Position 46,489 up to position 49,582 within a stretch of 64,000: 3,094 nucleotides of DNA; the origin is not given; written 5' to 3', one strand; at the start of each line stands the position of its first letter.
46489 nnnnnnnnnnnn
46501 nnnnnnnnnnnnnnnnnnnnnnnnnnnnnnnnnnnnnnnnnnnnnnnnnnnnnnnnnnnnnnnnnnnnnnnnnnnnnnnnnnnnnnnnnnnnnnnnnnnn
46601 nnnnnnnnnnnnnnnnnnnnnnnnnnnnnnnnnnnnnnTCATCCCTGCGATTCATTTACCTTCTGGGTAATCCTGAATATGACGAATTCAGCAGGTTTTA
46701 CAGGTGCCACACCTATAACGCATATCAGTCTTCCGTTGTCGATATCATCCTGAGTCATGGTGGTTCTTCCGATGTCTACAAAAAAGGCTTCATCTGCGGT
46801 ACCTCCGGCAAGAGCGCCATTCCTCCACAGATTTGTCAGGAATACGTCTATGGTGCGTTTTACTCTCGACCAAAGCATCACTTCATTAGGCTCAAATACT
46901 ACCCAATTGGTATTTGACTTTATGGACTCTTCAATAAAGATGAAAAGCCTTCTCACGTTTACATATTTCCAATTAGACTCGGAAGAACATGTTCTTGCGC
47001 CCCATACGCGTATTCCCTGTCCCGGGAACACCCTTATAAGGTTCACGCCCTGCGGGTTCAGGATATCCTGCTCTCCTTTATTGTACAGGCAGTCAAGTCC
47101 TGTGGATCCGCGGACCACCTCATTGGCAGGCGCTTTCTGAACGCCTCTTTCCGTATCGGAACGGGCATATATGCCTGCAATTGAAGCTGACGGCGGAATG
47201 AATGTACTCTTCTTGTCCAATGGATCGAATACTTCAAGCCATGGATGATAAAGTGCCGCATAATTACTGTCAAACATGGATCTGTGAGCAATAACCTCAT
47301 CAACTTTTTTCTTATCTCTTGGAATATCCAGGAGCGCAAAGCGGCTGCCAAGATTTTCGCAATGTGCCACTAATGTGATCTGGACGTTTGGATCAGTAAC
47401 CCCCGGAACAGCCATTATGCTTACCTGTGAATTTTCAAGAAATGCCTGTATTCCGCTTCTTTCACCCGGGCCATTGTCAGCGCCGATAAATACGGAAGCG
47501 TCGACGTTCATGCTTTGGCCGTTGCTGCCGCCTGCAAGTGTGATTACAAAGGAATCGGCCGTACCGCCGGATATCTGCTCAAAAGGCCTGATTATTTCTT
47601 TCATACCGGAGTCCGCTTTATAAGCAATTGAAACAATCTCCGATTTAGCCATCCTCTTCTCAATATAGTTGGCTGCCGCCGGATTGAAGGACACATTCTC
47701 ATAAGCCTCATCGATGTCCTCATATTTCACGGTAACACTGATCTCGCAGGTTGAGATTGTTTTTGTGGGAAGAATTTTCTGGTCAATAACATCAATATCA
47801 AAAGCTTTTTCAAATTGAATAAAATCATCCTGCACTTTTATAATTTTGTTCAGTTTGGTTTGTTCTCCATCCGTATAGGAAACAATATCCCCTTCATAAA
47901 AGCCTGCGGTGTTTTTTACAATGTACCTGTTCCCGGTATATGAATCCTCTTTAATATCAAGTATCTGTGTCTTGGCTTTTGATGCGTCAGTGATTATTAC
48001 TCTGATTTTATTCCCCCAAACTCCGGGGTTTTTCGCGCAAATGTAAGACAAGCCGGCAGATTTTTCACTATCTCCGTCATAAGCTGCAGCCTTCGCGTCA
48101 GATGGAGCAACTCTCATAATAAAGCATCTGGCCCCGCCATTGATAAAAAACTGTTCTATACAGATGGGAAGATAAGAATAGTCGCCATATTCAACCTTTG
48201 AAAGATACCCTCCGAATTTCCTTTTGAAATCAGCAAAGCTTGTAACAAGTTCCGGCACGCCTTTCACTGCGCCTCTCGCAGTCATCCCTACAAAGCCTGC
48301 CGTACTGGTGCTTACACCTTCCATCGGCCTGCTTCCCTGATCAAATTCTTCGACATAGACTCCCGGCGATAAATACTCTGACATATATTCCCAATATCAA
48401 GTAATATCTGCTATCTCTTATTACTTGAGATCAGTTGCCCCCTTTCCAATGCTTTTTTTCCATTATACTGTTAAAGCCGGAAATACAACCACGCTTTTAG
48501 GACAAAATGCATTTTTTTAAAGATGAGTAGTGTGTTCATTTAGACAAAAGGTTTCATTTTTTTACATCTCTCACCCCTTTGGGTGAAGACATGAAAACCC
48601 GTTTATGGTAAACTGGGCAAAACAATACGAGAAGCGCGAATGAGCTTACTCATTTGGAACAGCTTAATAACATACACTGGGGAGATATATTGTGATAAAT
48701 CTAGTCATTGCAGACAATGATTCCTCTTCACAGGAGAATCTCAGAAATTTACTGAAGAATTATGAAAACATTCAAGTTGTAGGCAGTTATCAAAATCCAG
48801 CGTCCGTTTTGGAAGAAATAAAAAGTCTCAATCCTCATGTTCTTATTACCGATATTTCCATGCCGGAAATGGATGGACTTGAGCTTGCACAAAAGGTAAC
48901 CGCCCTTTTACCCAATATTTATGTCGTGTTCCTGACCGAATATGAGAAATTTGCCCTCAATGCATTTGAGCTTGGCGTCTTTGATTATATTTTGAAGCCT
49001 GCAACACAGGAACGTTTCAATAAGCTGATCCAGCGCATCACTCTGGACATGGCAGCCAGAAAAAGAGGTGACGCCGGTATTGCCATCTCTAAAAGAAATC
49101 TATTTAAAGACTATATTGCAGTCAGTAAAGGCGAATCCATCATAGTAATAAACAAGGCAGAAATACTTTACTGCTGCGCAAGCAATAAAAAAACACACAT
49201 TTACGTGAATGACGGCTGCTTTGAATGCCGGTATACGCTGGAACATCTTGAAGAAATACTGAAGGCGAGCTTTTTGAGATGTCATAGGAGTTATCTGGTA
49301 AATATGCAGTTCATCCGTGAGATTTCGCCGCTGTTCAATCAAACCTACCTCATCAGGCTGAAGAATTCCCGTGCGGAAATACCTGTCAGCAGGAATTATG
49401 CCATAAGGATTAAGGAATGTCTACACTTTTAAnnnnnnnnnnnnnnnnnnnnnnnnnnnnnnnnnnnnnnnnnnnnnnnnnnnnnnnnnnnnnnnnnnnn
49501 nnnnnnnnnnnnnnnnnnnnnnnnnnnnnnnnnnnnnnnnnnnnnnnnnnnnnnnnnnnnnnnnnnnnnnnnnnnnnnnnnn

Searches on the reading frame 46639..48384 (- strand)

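Call 7: search_protein_families(library=pfam, proteins=[window:46639-48384:-], max_evalue=0.01)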
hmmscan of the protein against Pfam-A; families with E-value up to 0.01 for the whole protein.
window:46639-48384:- (581 aa): 2 families
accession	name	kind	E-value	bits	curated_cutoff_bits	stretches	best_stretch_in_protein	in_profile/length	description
PF04984.19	Phage_sheath_1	-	2.3e-22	80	31.4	1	314-466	13-168/168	Phage tail sheath protein subtilisin-like domain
PF17482.7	Phage_sheath_1C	-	2e-18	66.8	26.9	1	468-574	2-103/104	Phage tail sheath C-terminal domain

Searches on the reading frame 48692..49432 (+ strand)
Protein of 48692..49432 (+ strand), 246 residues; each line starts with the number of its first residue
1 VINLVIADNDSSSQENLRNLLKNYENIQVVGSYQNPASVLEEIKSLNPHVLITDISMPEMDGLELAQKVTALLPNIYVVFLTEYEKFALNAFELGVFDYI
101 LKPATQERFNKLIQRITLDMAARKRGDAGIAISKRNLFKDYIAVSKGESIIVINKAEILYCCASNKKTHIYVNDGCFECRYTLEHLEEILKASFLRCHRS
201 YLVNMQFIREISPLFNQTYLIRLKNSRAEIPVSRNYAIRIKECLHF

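Call 22: search_protein_families(library=pfam, proteins=[window:48692-49432:+], max_evalue=0.01)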
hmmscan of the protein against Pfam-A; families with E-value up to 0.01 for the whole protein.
window:48692-49432:+ (246 aa): 2 families
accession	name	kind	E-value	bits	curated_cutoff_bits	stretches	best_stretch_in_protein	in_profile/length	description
PF04397.21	LytTR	-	1.5e-26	92.9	22.6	1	149-244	2-97/98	LytTr DNA-binding domain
PF00072.30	Response_reg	-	1.3e-21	77.2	30.2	1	5-113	2-110/111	Response regulator receiver domain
